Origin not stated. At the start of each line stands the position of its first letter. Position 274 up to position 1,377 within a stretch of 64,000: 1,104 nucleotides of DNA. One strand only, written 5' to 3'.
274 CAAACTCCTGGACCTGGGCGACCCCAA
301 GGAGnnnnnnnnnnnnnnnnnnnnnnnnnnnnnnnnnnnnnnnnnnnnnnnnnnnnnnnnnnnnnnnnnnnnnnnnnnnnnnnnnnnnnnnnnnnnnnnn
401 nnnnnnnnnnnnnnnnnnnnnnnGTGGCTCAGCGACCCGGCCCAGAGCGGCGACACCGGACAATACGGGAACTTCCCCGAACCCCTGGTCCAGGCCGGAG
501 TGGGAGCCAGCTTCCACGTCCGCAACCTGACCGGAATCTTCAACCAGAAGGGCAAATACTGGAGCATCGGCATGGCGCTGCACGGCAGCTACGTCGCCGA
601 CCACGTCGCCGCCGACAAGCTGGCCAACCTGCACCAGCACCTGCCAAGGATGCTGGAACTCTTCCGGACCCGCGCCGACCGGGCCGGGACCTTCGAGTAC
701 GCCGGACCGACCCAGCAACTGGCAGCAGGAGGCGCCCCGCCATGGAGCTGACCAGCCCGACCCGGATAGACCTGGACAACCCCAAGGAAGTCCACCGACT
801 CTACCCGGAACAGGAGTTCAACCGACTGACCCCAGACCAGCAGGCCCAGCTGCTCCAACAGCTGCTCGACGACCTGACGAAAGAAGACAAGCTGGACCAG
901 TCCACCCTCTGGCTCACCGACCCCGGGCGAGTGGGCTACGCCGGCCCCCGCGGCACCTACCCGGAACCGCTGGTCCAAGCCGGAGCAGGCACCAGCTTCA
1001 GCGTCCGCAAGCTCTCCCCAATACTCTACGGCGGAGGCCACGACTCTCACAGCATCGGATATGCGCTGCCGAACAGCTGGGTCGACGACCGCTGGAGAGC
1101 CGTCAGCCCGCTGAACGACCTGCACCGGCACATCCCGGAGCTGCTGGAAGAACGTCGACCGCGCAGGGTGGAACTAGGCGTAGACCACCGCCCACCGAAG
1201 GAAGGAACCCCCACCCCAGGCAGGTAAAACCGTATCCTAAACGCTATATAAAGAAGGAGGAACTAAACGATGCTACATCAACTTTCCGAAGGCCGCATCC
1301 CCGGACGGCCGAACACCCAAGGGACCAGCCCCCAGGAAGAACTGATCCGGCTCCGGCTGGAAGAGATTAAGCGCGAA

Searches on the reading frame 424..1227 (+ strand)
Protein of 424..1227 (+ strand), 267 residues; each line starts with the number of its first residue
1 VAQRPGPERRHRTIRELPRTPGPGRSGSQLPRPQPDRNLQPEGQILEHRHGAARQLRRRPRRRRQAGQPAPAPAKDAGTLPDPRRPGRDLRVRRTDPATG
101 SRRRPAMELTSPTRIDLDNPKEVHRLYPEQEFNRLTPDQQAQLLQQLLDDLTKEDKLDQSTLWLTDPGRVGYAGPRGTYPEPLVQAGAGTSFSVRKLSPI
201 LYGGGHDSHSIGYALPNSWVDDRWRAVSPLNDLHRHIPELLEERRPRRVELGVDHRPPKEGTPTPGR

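Call 59: search_protein_families(library=pfam, proteins=[window:424-1227:+], max_evalue=0.01)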
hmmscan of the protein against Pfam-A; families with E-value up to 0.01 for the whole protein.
window:424-1227:+ (267 aa): 1 family
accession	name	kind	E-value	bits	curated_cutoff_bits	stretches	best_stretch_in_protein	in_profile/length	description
PF04220.17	YihI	-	0.0037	17.5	25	1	55-160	16-117/155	Der GTPase activator (YihI)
